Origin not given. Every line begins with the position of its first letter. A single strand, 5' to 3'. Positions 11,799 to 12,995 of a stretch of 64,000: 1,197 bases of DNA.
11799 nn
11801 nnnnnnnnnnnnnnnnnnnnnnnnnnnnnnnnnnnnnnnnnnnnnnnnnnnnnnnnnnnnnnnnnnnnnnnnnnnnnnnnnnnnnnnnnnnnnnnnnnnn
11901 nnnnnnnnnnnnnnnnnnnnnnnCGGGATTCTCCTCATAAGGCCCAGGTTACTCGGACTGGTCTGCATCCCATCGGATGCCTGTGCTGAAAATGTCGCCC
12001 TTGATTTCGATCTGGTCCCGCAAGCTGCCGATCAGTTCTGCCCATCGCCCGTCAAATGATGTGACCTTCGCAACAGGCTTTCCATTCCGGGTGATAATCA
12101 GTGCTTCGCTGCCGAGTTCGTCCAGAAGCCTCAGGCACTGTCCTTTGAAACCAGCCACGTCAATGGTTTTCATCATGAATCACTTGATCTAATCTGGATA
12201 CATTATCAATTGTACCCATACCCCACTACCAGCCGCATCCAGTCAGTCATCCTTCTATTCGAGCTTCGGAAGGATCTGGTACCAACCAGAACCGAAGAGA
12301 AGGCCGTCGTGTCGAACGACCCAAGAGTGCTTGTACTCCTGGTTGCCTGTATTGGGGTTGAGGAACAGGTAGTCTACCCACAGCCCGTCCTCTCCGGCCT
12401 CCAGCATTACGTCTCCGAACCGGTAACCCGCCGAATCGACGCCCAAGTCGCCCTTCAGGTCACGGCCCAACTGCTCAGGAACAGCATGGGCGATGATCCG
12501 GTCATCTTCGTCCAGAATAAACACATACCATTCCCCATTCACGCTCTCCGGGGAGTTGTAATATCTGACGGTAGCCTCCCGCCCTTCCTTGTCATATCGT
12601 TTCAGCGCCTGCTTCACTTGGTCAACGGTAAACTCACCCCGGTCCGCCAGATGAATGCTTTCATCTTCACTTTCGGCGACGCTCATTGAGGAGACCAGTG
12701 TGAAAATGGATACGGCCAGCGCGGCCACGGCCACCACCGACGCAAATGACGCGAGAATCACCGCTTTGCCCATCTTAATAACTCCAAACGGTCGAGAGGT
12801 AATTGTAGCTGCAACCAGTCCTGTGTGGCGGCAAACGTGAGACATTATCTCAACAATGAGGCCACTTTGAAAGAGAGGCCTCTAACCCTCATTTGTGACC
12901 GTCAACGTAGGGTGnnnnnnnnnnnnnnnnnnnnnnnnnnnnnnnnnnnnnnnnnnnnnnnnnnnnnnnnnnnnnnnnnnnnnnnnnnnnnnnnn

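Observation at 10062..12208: Phd-type antitoxin + DUF3696-type ATPase + PIN-like protein: candidate undescribed ATPase-coupled toxin/defence operon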

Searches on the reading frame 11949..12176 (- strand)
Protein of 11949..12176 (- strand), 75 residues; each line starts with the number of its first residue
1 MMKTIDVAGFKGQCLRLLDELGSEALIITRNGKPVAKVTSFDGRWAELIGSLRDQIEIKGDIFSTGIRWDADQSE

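Call 4: search_protein_families(library=pfam, proteins=[window:11949-12176:-], max_evalue=1)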
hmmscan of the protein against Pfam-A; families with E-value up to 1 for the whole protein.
window:11949-12176:- (75 aa): 1 family
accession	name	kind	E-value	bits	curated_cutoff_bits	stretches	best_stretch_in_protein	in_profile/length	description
PF02604.26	PhdYeFM_antitox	-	2.2e-05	24.5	29.8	1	2-42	1-43/74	Antitoxin Phd_YefM, type II toxin-antitoxin system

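Call 5: search_protein_families(library=padloc, proteins=[window:11949-12176:-], max_evalue=1)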
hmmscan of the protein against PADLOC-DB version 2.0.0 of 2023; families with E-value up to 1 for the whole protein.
window:11949-12176:- (75 aa): 0 families

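Call 7: search_protein_families(library=ncbifam, proteins=[window:11949-12176:-], max_evalue=1)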
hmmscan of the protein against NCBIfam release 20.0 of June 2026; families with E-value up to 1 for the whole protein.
window:11949-12176:- (75 aa): 1 family
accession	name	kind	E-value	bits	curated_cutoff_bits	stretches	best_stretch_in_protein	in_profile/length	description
TIGR01552.1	phd_fam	subfamily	0.0074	15.6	20.8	1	26-41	24-39/53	type II toxin-antitoxin system prevent-host-death family antitoxin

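Call 15: find_homologous_proteins(query=window:11949-12176:-)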
Query window:11949-12176:- (75 aa): 9 proteins with E <= 0.001 among 9 candidates.
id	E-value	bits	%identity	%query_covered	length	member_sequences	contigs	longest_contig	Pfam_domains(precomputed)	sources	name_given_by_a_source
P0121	4.2e-42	158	100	100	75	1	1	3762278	PF02604.27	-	-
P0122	2.0e-37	143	92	100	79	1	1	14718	PF02604.27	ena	-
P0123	8.4e-33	129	81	100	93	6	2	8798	PF02604.27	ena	-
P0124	2.5e-29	118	79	95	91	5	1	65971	PF02604.27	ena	-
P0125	2.7e-29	118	79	93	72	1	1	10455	PF02604.27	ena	-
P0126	2.0e-17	80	56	95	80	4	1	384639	PF02604.27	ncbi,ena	-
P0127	5.8e-14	69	49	93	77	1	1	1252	PF02604.27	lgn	-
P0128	8.7e-14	69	51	93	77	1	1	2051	PF02604.27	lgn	-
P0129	3.0e-12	64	51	95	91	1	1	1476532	PF02604.27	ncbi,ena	-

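Call 16: find_encoding_contigs(protein=P0122, flank=5000, max_places=3)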
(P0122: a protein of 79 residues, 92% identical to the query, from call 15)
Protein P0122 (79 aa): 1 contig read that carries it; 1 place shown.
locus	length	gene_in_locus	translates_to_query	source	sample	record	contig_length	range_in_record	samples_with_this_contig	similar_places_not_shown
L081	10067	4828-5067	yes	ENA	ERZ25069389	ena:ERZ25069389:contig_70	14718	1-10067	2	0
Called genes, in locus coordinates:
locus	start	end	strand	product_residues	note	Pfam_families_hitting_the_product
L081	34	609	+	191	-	PF05942:PaREP1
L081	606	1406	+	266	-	PF03437:BtpA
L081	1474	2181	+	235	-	PF02592:Vut_1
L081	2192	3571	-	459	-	PF00202:Aminotran_3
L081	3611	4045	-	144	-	PF01451:LMWPc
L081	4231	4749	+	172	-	-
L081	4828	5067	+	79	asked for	PF02604:PhdYeFM_antitox (weak)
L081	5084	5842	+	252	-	-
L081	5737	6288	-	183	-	PF00665:rve, PF13683:rve_3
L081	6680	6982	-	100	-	PF01527:HTH_Tnp_1, PF13518:HTH_28 (weak)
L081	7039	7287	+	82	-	-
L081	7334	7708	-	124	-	-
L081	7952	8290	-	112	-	-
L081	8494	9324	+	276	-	PF01964:ThiC_Rad_SAM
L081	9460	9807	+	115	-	PF08734:GYD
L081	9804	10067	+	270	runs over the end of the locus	PF08543:Phos_pyr_kin, PF00294:PfkB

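Call 17: find_encoding_contigs(protein=P0124, flank=5000, max_places=3)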
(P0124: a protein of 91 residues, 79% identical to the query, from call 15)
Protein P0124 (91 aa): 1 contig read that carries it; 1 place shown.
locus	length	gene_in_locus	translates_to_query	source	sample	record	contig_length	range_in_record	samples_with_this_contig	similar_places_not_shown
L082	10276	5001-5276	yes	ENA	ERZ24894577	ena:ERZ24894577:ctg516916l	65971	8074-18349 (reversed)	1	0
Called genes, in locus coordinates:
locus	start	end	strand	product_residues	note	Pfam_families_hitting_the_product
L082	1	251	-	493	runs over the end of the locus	PF17760:UvrA_inter, PF17755:UvrA_DNA-bind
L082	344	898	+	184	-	PF05942:PaREP1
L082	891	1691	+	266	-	PF03437:BtpA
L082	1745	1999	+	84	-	-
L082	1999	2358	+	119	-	PF02592:Vut_1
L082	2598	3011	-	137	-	PF05942:PaREP1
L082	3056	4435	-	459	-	PF00202:Aminotran_3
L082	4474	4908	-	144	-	PF01451:LMWPc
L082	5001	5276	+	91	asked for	PF02604:PhdYeFM_antitox (weak)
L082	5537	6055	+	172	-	PF08269:dCache_2 (weak)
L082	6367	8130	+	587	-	PF13667:ThiC-associated, PF01964:ThiC_Rad_SAM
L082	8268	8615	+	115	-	PF08734:GYD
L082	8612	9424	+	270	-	PF08543:Phos_pyr_kin, PF00294:PfkB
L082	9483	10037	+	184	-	PF05685:Uma2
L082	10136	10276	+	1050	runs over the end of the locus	PF00133:tRNA-synt_1, PF09334:tRNA-synt_1g (faint), PF08264:Anticodon_1, PF19302:DUF5915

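Call 18: find_encoding_contigs(protein=P0126, flank=5000, max_places=3)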
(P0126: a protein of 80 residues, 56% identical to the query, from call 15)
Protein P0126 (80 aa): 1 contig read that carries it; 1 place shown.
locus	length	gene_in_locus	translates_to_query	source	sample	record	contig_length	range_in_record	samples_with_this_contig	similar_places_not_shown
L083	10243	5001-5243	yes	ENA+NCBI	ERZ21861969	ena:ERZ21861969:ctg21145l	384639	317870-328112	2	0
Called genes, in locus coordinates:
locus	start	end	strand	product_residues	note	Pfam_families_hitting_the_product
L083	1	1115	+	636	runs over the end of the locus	PF01541:GIY-YIG, PF27096:UvrC_M, PF02151:UVR, PF22920:UvrC_RNaseH, PF08459:UvrC_RNaseH_dom, PF14520:HHH_5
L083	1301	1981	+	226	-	-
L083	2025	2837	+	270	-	PF02585:PIG-L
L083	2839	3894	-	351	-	-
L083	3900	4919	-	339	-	PF00296:Bac_luciferase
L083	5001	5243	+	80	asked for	PF02604:PhdYeFM_antitox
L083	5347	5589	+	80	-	PF01850:PIN (weak)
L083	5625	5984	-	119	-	PF01329:Pterin_4a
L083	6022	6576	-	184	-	PF05685:Uma2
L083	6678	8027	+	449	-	PF00206:Lyase_1, PF14698:ASL_C2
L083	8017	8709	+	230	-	PF00834:Ribul_P_3_epim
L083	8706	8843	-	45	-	-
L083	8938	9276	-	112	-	PF15919:HicB_lk_antitox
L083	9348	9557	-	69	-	PF00830:Ribosomal_L28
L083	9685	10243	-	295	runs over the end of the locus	PF00106:adh_short, PF23441:SDR (weak), PF08659:KR, PF13561:adh_short_C2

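Call 19: find_encoding_contigs(protein=P0123, flank=5000, max_places=3)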
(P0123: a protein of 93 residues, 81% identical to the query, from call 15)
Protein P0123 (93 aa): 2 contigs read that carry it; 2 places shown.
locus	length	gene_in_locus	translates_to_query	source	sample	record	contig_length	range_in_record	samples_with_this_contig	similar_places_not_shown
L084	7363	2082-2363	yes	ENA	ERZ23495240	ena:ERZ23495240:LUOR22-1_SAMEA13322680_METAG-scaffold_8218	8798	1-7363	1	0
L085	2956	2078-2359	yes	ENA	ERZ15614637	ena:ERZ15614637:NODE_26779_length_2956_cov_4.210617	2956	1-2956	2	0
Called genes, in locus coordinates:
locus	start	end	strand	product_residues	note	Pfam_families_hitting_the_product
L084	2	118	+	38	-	?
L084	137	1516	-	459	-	PF00202:Aminotran_3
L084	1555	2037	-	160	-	PF01451:LMWPc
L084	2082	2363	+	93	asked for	PF02604:PhdYeFM_antitox (weak)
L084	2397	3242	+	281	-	PF14088:DUF4268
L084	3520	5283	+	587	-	PF13667:ThiC-associated, PF01964:ThiC_Rad_SAM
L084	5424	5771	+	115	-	PF08734:GYD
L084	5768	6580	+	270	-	PF08543:Phos_pyr_kin, PF00294:PfkB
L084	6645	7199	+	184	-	PF05685:Uma2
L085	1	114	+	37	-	?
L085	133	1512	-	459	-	PF00202:Aminotran_3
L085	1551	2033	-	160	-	PF01451:LMWPc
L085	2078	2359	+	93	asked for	PF02604:PhdYeFM_antitox (weak)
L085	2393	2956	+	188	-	?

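Call 20: find_encoding_contigs(protein=P0125, flank=5000, max_places=3)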
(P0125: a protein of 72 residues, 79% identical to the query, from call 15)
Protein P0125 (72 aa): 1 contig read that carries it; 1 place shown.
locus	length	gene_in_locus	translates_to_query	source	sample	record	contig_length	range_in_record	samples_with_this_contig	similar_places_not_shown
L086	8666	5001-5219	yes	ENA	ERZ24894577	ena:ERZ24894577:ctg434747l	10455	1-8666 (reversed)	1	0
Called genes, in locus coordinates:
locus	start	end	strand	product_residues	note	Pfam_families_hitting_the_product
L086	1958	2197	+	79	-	-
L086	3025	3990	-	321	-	PF00202:Aminotran_3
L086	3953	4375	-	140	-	PF00202:Aminotran_3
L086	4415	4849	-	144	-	PF01451:LMWPc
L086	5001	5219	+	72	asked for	PF02604:PhdYeFM_antitox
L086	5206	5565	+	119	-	PF01850:PIN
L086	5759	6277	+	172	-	PF08269:dCache_2 (weak)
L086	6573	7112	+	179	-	PF13667:ThiC-associated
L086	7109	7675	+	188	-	PF01964:ThiC_Rad_SAM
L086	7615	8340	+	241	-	PF01964:ThiC_Rad_SAM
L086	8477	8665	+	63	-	?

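Call 21: find_encoding_contigs(protein=P0129, flank=5000, max_places=3)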
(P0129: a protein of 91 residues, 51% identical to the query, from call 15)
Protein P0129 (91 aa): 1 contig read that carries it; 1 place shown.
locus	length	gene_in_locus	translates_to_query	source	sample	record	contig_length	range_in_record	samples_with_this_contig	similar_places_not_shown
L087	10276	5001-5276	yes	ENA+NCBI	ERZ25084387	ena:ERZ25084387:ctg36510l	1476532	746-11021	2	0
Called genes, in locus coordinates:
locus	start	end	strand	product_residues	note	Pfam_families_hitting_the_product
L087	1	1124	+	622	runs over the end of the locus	?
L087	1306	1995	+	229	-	-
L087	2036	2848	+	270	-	PF02585:PIG-L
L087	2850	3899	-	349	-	-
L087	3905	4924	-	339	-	PF00296:Bac_luciferase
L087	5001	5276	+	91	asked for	PF02604:PhdYeFM_antitox (weak)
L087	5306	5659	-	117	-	PF01329:Pterin_4a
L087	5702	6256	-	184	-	PF05685:Uma2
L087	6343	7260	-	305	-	-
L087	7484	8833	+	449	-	PF00206:Lyase_1, PF14698:ASL_C2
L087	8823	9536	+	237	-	PF00834:Ribul_P_3_epim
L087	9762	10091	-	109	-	-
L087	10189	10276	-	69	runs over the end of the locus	PF00830:Ribosomal_L28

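Call 24: search_protein_families(library=padloc, proteins=[L081:5084-5842:+, L084:2397-3242:+, L086:5206-5565:+, L081:7039-7287:+, L081:7334-7708:-, L081:7952-8290:-], max_evalue=0.01)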
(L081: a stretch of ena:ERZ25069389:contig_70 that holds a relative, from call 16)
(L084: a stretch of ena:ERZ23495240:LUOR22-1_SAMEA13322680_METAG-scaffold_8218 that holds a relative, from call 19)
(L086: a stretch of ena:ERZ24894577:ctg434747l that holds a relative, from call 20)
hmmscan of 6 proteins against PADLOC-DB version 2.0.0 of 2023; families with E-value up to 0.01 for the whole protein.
L081:5084-5842:+ (252 aa): 0 families

L084:2397-3242:+ (281 aa): 4 families
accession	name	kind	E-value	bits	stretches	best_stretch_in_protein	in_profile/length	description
PDLC04914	PDC-S11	-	5.2e-12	43.6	1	128-276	164-311/314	-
PDLC04911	PDC-S11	-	2.7e-10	38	1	125-275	169-314/318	-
PDLC04913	PDC-S11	-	5.3e-10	36.9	1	101-279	200-370/375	-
PDLC04912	PDC-S11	-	3.8e-07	27.6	1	133-275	176-312/313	-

L086:5206-5565:+ (119 aa): 0 families

L081:7039-7287:+ (82 aa): 4 families
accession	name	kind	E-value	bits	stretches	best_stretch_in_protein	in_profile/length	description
PDLC04911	PDC-S11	-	5.7e-05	20.6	1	12-72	251-314/318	-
PDLC04912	PDC-S11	-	0.00013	19.2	1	10-71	248-311/313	-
PDLC04913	PDC-S11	-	0.0003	18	1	11-79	303-373/375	-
PDLC04914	PDC-S11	-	0.0047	14.2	1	11-73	245-311/314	-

L081:7334-7708:- (124 aa): 0 families

L081:7952-8290:- (112 aa): 0 families

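Call 25: search_protein_families(library=pfam, proteins=[L081:5084-5842:+, L084:2397-3242:+, L086:5206-5565:+, L081:7039-7287:+, L081:7334-7708:-, L081:7952-8290:-], max_evalue=0.1)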
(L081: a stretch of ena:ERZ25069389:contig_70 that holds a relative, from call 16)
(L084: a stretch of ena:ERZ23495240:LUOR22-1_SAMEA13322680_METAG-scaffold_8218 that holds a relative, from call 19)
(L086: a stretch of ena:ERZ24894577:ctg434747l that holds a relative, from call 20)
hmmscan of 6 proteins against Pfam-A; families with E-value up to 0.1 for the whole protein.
L081:5084-5842:+ (252 aa): 1 family
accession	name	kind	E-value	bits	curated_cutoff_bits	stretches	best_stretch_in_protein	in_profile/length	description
PF14088.11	DUF4268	-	0.0056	17.1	27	1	137-217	3-85/140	Domain of unknown function (DUF4268)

L084:2397-3242:+ (281 aa): 2 families
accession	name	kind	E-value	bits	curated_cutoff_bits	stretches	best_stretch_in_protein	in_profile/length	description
PF14088.11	DUF4268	-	5.9e-09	36.5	27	1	135-272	3-139/140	Domain of unknown function (DUF4268)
PF25529.1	Ig_ENGASE1_C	-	0.05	14.1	27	1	211-249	21-58/117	ENGASE1-like, C-terminal immunoglobulin-like domain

L086:5206-5565:+ (119 aa): 1 family
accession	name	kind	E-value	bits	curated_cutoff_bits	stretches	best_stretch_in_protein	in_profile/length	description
PF01850.27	PIN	-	1.3e-09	39.1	23.6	1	4-110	3-114/120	PIN domain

L081:7039-7287:+ (82 aa): 1 family
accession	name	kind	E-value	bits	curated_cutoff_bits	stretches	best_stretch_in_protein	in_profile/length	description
PF14088.11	DUF4268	-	0.00069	20.1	27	1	11-69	75-139/140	Domain of unknown function (DUF4268)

L081:7334-7708:- (124 aa): 0 families

L081:7952-8290:- (112 aa): 0 families

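Call 64: find_related_loci(query=A2, collection=genome_contigs, flank=3000)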
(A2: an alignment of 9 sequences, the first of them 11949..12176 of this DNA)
Query A2 (75 aa) in genome_contigs; peptide patterns used: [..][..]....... (x = any residue, [..] = any of these).
93 stretches matched a pattern; 84 encode a relative of the query (tblastn E <= 1e-3); the best 80 are kept; 80 distinct loci.
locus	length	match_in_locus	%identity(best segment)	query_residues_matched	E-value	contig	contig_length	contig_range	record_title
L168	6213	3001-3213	69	2-72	4e-31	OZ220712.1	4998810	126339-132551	MAG: Thermodesulfobacteriota bacterium isolate 564989d4-0a31-48dd-8468-51938819ad86 genome assembly, chromosome: 1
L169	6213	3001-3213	69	2-72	6e-30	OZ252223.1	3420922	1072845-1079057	MAG: Dehalococcoidia bacterium isolate 61792766-41d2-4ca2-9188-a4e588d315ea genome assembly, chromosome: 1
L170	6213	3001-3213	65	2-72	2e-28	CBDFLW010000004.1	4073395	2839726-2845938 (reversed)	MAG: Dehalococcoidia bacterium isolate 2f52b1ca-a849-4cdc-a827-476ed12bcbce genome assembly, contig: contig_4, whole gen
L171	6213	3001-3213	62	2-72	5e-28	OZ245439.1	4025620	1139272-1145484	MAG: Dehalococcoidia bacterium isolate 8d673fb0-6267-4ca5-9ff6-096bfbafaff1 genome assembly, chromosome: 1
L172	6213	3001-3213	62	2-72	3e-25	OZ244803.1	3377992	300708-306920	MAG: Chloroflexota bacterium isolate 79ba3885-3119-4226-a239-5f829a180bad genome assembly, chromosome: 1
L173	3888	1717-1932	56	2-73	3e-25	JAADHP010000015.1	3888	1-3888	MAG: Nitrospirota bacterium isolate M_MetaBat.199 contig-127_39712, whole genome shotgun sequence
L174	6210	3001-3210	59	2-71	8e-25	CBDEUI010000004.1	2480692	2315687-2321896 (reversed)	MAG: Dehalococcoidia bacterium isolate ad9f7b61-278f-4741-b500-8967a4410cb0 genome assembly, contig: contig_4, whole gen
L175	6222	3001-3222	54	2-75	1e-24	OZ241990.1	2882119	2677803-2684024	MAG: Dehalococcoidia bacterium isolate d9b70d22-ccba-4877-9798-0c06ee0d6e53 genome assembly, chromosome: 1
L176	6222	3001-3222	59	2-74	1e-24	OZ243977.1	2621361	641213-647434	MAG: Dehalococcoidia bacterium isolate 7f9773e7-94d2-4cdc-9af9-5f80bc638774 genome assembly, chromosome: 1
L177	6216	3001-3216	54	2-73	3e-24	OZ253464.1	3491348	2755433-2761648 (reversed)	MAG: Dehalococcoidia bacterium isolate 46fc19e4-21ec-456c-a3f8-cdded5cd59b1 genome assembly, chromosome: 1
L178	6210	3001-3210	57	2-71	5e-24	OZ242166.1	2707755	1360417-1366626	MAG: Dehalococcoidia bacterium isolate be122cbf-eca0-411e-9aa7-55becfc1bdda genome assembly, chromosome: 1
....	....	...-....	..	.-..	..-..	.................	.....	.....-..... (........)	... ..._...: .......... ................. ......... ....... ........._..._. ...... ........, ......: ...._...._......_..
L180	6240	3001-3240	55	1-72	8e-24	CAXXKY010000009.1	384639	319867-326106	MAG: Dehalococcoidia bacterium isolate 886e3671-e943-42bd-87f0-332393e915f0 genome assembly, contig: contig_9, whole gen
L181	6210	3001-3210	59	2-71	1e-23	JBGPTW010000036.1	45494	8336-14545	MAG: Candidatus Methylomirabilia bacterium isolate OBJ1_062018_110_59 k141_1246799_length_45494_cov_14.4515, whole genom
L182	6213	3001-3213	56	2-72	1e-23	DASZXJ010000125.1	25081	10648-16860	MAG TPA_asm: Tepidisphaeraceae bacterium isolate SMAG_U6180 k141_252270, whole genome shotgun sequence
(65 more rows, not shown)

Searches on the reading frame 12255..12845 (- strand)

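Call 4: search_protein_families(library=pfam, proteins=[window:12255-12845:-], max_evalue=1)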
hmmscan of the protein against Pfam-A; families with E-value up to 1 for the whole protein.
window:12255-12845:- (196 aa): 5 families
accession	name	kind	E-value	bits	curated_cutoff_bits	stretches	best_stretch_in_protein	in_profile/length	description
PF08269.17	dCache_2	-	1.9e-05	24.4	26.5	1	66-176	50-167/298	Cache domain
PF17203.10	sCache_3_2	-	4.7e-05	23.9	28.4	1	89-132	37-80/140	Single cache domain 3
PF17200.10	sCache_2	-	4.7e-05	23.8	25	1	85-176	34-126/155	Single Cache domain 2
PF02743.24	dCache_1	-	0.11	12.4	45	1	107-130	169-200/240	Cache domain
PF16380.10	BT_4170-like_C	-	0.15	12.3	30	1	15-70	68-124/142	Rhamnogalacturonan lyase BT_4170-like, C-terminal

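Call 7: search_protein_families(library=ncbifam, proteins=[window:12255-12845:-], max_evalue=1)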
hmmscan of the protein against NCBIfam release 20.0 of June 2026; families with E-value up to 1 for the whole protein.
window:12255-12845:- (196 aa): 3 families
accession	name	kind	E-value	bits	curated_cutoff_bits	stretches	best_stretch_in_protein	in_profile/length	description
NF011328.0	PRK14744.1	equivalog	0.032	14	63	1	1-11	1-11/28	leu operon leader peptide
NF033114.1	phos_trans_CPT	equivalog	0.053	13.2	250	1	25-94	9-79/171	chloramphenicol phosphotransferase CPT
TIGR04361.1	TrbK_Ti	equivalog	0.19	12.1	50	1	27-62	2-37/64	entry exclusion protein TrbK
